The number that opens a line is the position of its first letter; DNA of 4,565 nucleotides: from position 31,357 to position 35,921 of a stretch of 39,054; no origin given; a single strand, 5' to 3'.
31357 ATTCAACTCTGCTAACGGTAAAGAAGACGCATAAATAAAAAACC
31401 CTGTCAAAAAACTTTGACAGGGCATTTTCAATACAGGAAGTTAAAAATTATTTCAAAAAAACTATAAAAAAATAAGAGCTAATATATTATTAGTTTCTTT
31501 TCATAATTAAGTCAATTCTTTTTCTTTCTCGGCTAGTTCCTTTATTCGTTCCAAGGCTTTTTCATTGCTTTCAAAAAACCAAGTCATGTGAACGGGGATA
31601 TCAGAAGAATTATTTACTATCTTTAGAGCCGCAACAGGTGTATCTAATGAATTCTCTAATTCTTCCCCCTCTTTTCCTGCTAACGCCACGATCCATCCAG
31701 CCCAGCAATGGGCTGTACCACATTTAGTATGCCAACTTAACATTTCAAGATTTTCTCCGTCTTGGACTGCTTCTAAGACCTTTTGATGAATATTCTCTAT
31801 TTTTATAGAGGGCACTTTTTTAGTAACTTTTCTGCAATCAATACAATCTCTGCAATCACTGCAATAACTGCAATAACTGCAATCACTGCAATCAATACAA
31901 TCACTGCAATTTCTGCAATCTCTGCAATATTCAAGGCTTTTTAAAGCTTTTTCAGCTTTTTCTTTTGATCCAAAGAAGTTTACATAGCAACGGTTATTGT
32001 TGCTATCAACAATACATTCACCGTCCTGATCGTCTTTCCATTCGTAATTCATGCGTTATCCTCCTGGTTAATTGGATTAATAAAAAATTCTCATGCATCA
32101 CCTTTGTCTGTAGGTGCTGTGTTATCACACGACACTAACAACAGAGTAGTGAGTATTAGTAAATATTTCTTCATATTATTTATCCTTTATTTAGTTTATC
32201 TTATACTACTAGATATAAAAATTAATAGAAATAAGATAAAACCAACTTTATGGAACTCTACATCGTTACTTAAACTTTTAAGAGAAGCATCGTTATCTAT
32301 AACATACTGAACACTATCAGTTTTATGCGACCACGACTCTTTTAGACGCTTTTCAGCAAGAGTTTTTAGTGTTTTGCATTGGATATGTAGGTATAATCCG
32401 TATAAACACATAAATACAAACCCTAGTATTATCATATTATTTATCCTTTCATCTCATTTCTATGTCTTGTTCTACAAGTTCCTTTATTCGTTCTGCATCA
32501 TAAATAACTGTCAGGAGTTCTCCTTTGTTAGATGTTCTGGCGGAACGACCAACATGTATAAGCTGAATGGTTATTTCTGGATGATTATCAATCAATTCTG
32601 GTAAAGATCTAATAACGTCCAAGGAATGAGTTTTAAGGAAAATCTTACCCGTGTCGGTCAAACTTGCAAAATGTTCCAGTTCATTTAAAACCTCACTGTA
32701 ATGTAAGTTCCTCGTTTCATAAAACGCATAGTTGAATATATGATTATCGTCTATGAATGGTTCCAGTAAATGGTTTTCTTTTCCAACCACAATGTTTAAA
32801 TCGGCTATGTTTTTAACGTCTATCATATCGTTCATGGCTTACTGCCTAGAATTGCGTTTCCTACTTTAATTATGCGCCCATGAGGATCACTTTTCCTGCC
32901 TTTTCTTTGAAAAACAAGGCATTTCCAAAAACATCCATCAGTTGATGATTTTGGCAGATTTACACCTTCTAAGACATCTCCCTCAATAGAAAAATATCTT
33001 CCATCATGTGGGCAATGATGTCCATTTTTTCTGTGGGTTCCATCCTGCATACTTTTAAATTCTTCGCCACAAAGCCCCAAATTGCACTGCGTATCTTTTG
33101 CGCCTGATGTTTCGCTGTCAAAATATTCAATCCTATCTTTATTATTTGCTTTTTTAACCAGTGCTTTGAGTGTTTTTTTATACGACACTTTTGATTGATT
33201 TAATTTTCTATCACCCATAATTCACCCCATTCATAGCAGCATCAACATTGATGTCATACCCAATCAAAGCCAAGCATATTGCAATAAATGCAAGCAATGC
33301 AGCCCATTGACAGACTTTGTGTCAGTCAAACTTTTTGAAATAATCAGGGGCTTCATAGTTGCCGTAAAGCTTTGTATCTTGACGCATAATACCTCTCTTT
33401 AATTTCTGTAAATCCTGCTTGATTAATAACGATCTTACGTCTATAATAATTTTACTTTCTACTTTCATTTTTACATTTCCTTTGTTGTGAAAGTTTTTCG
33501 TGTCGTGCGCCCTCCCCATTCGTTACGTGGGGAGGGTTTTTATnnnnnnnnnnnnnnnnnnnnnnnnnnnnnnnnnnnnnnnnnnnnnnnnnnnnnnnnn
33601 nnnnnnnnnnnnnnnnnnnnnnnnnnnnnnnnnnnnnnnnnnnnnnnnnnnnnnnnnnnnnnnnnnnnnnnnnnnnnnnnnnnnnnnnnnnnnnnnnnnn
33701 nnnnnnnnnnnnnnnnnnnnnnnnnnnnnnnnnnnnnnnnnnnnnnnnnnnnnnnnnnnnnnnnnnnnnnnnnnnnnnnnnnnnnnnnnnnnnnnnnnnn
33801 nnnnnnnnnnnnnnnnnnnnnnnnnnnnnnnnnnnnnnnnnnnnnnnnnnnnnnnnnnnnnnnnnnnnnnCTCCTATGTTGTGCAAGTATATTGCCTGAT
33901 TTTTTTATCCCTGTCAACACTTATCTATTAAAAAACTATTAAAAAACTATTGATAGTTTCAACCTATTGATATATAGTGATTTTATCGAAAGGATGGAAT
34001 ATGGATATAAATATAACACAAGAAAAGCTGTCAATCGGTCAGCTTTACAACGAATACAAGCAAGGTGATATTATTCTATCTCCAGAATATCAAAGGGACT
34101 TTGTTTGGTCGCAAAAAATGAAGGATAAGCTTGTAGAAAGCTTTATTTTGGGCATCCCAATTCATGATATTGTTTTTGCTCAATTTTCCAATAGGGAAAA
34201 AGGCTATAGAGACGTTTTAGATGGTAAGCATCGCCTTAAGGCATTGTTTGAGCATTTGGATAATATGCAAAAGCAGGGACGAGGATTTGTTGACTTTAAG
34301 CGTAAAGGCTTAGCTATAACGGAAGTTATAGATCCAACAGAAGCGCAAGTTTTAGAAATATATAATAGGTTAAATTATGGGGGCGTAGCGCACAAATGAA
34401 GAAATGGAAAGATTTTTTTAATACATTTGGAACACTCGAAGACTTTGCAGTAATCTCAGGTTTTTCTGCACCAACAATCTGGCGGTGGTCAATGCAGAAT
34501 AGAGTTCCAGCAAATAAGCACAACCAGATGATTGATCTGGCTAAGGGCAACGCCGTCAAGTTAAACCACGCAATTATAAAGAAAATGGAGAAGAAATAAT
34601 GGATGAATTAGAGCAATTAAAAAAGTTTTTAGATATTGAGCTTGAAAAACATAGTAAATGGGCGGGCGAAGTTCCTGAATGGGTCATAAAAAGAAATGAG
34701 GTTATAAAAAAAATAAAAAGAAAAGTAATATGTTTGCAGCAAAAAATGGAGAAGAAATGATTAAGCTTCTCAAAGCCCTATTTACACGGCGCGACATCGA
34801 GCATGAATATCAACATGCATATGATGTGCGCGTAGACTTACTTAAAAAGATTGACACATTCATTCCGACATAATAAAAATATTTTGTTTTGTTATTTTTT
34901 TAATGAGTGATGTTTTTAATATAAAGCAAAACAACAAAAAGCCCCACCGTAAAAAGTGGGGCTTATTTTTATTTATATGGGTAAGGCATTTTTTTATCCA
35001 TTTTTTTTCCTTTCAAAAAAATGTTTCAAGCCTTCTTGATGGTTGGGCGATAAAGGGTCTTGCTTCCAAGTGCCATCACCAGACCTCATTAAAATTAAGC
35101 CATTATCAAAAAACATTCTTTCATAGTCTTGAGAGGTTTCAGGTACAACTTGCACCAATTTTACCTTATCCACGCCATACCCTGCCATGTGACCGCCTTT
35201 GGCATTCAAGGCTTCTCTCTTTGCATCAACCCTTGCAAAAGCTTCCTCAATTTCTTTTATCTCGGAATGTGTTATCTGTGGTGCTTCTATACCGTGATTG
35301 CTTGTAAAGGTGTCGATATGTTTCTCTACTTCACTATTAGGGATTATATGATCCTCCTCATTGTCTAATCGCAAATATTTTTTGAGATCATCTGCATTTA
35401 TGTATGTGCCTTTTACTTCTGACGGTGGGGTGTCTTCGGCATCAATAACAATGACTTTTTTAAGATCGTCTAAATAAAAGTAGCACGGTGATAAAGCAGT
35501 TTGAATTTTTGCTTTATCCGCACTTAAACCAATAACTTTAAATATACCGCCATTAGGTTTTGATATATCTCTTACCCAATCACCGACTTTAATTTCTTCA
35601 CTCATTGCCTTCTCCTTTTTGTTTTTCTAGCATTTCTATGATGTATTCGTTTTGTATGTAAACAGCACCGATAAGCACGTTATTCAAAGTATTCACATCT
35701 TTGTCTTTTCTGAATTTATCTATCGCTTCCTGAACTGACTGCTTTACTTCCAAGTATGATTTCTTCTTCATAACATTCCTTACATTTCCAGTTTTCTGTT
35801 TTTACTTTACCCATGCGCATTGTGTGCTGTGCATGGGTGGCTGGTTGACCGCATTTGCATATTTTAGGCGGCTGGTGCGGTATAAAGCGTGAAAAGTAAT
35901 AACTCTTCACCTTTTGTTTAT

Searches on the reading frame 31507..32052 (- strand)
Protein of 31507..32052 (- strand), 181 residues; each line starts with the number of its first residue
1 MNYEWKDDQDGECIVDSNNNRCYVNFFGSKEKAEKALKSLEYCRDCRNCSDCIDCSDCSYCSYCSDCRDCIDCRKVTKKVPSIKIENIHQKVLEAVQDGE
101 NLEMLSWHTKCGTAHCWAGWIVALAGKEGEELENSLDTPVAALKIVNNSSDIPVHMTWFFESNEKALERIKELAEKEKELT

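Call 38: search_protein_families(library=pfam, proteins=[window:31507-32052:-], max_evalue=0.01)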
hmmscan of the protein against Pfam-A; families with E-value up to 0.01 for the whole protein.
window:31507-32052:- (181 aa): 0 families

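Call 39: search_protein_families(library=padloc, proteins=[window:31507-32052:-], max_evalue=0.01)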
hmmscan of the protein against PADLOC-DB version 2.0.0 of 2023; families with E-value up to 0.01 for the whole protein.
window:31507-32052:- (181 aa): 0 families

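Call 76: search_protein_families(library=phrogs, proteins=[window:31507-32052:-], max_evalue=0.0001)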
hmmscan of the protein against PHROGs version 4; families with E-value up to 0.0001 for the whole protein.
window:31507-32052:- (181 aa): 2 families
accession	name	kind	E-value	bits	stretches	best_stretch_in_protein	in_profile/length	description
phrog_31265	-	unknown function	3.7e-21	77.2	1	84-177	151-247/264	-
phrog_15341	-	unknown function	1e-09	39.2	1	14-78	8-71/276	-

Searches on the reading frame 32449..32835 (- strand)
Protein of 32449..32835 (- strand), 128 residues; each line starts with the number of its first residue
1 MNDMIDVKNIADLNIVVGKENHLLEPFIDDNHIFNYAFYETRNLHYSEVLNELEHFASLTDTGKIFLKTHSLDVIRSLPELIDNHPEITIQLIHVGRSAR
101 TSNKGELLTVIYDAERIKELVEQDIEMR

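Call 38: search_protein_families(library=pfam, proteins=[window:32449-32835:-], max_evalue=0.01)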
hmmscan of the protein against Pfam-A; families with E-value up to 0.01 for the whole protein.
window:32449-32835:- (128 aa): 0 families

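Call 39: search_protein_families(library=padloc, proteins=[window:32449-32835:-], max_evalue=0.01)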
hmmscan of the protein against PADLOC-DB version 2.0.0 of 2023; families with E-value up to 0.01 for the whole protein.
window:32449-32835:- (128 aa): 2 families
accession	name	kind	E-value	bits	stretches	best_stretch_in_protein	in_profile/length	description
PDLC04611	PDC-M38A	-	2.1e-12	45.3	1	65-128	320-383/383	-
PDLC02336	AbiLi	-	7.4e-05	20.5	1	44-128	260-340/340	AbiLi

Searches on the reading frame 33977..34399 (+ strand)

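Call 4: search_protein_families(library=pfam, proteins=[window:33977-34399:+], max_evalue=0.01)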
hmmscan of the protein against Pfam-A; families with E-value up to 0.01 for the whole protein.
window:33977-34399:+ (140 aa): 1 family
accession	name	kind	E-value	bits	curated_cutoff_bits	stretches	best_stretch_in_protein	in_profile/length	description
PF03235.19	GmrSD_N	-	7.3e-19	69.1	33.2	1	20-96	1-77/199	GmrSD restriction endonuclease, N-terminal domain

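Call 5: search_protein_families(library=phrogs, proteins=[window:33977-34399:+], max_evalue=0.001)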
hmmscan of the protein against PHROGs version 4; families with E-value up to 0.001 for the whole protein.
window:33977-34399:+ (140 aa): 4 families
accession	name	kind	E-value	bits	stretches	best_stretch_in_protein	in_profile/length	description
phrog_2598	-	unknown function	7.7e-24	85.4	1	9-111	23-108/352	-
phrog_1583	-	unknown function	2.3e-18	67.1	1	11-139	14-163/417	-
phrog_26759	-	unknown function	2e-08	34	1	17-96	8-86/593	-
phrog_1033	-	DNA, RNA and nucleotide metabolism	0.00099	20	1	31-93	40-99/334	ParB-like partition protein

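Call 39: search_protein_families(library=padloc, proteins=[window:33977-34399:+], max_evalue=0.01)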
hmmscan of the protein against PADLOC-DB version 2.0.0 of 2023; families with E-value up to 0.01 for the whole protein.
window:33977-34399:+ (140 aa): 6 families
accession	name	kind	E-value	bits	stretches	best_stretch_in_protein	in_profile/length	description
PDLC03877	NsnA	-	2.5e-22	77.7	1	10-110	43-132/385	-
PDLC04027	PD-T4-2_A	-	1.3e-12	45.5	1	10-97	30-115/363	-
PDLC04151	HEC-05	-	1.1e-06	25.7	1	14-74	22-81/600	-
PDLC04150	HEC-05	-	4.2e-06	23.9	1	15-75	5-64/583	-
PDLC03418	REase_II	-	7.9e-06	23.2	1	33-96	33-93/372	Type II restriction enzyme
PDLC04709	PDC-M55C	-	0.00029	17.6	0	10-67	7-63/554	-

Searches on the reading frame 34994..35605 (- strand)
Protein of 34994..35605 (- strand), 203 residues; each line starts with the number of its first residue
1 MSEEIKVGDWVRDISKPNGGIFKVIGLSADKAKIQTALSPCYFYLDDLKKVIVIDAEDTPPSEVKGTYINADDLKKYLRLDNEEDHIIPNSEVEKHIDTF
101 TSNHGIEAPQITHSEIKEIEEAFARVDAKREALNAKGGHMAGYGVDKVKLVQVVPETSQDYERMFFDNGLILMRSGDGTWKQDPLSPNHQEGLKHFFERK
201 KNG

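Call 4: search_protein_families(library=pfam, proteins=[window:34994-35605:-], max_evalue=0.01)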
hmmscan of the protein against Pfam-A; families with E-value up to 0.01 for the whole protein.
window:34994-35605:- (203 aa): 0 families

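Call 5: search_protein_families(library=phrogs, proteins=[window:34994-35605:-], max_evalue=0.001)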
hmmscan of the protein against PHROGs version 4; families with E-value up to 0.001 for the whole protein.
window:34994-35605:- (203 aa): 0 families

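Call 39: search_protein_families(library=padloc, proteins=[window:34994-35605:-], max_evalue=0.01)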
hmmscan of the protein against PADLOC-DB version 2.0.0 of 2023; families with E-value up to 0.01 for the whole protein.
window:34994-35605:- (203 aa): 0 families

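Call 85: search_protein_families(library=ncbifam, proteins=[window:34994-35605:-], max_evalue=0.01)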
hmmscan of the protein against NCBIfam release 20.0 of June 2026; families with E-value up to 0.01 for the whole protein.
window:34994-35605:- (203 aa): 0 families
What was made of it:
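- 34994..35605 (-): 203-aa ORF of unknown function, last gene of the operon. No hit in Pfam, PHROGs, PADLOC or NCBIfam (calls 4, 5, 39, 85).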

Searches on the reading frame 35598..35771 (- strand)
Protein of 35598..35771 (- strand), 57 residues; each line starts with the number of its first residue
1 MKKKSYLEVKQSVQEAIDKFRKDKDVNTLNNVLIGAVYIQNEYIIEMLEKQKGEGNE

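Call 4: search_protein_families(library=pfam, proteins=[window:35598-35771:-], max_evalue=0.01)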
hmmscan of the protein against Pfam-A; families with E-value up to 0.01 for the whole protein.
window:35598-35771:- (57 aa): 0 families

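Call 5: search_protein_families(library=phrogs, proteins=[window:35598-35771:-], max_evalue=0.001)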
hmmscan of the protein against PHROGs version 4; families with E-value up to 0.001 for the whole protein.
window:35598-35771:- (57 aa): 0 families

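Call 85: search_protein_families(library=ncbifam, proteins=[window:35598-35771:-], max_evalue=0.01)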
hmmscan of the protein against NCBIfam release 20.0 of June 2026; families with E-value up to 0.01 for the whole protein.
window:35598-35771:- (57 aa): 0 families
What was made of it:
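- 35598..35771 (-): 57-aa ORF of unknown function downstream of D123 in the same transcription unit. A 206-nt uncalled gap (35772-35977) precedes it. No Pfam, PHROG or NCBIfam hit (calls 4, 5, 85).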
